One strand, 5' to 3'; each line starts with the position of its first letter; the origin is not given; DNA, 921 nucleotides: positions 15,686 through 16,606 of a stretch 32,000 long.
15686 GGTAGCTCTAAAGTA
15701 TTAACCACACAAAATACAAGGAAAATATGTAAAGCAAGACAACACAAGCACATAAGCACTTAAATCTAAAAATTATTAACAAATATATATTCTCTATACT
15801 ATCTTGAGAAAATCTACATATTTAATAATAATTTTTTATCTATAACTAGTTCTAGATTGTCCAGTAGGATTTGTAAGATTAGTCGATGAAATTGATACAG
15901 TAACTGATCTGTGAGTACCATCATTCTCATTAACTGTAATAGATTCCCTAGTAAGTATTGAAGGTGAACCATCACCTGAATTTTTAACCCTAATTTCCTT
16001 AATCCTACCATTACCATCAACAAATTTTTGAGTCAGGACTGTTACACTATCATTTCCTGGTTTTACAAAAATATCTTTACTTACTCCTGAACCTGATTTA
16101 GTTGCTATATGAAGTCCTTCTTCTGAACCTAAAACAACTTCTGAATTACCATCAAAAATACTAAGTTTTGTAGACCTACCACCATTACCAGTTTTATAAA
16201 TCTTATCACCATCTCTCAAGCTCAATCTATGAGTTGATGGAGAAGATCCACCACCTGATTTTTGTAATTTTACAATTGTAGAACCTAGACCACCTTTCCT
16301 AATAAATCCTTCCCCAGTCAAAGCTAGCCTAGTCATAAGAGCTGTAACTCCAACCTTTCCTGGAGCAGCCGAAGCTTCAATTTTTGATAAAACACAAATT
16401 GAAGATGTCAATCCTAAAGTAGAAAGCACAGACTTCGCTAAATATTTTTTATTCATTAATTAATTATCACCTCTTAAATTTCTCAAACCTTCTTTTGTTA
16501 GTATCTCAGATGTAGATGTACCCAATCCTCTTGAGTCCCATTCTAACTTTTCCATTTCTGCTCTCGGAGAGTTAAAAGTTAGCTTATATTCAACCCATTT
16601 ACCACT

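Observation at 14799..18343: Array of five paralogous signal-peptide genes of unknown function, each in a different state of decay, between tRNA-Sec and an ABC exporter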

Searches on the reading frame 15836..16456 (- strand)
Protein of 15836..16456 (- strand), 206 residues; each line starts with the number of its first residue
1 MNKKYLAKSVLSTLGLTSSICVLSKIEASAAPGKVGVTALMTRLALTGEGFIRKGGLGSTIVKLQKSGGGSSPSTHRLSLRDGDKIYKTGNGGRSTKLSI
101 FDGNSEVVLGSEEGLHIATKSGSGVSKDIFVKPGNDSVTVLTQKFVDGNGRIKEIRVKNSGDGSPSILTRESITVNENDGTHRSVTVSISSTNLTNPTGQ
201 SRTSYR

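Call 8: search_protein_families(library=pfam, proteins=[window:15836-16456:-], max_evalue=1)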
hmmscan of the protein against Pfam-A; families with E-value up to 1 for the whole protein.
window:15836-16456:- (206 aa): 1 family
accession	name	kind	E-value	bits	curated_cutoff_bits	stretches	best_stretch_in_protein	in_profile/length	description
PF06565.18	DM10_dom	-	0.13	12.5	23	1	146-181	39-74/105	DM10 domain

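Call 47: list_cluster_members(proteins=[P0003, window:15836-16456:-, window:13280-14509:-, window:18410-20221:-, window:22435-24174:+, window:8268-10454:-])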
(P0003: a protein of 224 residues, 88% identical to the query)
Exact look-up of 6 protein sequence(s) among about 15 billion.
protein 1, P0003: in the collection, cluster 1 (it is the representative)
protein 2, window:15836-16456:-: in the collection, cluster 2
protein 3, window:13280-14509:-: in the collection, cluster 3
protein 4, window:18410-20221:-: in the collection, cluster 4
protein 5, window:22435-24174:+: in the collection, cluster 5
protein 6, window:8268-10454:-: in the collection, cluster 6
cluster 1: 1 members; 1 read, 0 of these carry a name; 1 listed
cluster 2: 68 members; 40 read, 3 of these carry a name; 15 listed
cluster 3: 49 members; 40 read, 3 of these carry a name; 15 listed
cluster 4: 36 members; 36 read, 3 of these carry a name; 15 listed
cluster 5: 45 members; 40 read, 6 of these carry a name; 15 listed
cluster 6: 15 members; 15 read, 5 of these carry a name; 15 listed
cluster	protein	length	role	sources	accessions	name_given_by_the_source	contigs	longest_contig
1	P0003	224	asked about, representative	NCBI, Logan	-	-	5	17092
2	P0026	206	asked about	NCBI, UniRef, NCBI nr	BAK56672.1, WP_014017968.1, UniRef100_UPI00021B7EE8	hypothetical protein SFBM_0906 [Candidatus Arthromitus sp. SFB-mouse-Japan] | hypothetical protein n=1 Tax=Candidatus Arthromitus sp. SFB-mouse TaxID=49118 ... | hypothetical protein [Candidatus Arthromitus sp. SFB-mouse]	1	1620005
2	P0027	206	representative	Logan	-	-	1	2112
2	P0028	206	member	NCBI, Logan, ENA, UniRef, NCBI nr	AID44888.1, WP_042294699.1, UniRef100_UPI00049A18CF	Hypothetical protein SFBmNL_00983 [Candidatus Arthromitus sp. SFB-mouse-NL] | hypothetical protein n=1 Tax=Candidatus Arthromitus sp. SFB-mouse-NL TaxID=1508644 ... | hypothetical protein [Candidatus Arthromitus sp. SFB-mouse-NL]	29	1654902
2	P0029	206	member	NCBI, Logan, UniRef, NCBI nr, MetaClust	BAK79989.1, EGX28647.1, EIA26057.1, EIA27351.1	L-amino-acid oxidase [Candidatus Arthromitus sp. SFB-mouse-SU] | hypothetical protein n=1 Tax=Candidatus Arthromitus sp. SFB-mouse TaxID=49118 ... | hypothetical protein [Candidatus Arthromitus sp. SFB-mouse]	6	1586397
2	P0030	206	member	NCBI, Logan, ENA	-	-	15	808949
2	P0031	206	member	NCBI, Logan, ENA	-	-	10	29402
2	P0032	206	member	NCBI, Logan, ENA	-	-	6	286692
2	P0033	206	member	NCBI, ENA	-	-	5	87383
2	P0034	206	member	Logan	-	-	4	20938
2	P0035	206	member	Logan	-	-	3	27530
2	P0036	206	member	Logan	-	-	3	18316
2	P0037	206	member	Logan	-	-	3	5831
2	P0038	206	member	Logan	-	-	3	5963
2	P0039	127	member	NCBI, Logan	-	-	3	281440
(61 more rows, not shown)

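Call 67: search_protein_families(library=ncbifam, proteins=[window:15836-16456:-], max_evalue=1)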
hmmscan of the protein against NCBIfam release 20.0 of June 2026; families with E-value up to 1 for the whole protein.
window:15836-16456:- (206 aa): 1 family
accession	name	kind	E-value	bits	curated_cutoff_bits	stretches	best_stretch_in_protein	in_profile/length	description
TIGR01965.1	VCBS_repeat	domain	0.066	13.4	15.5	1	170-193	58-81/99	VCBS domain-containing protein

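Call 79: search_protein_families(library=phrogs, proteins=[window:15836-16456:-], max_evalue=0.1)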
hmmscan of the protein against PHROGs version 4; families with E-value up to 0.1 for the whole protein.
window:15836-16456:- (206 aa): 0 families
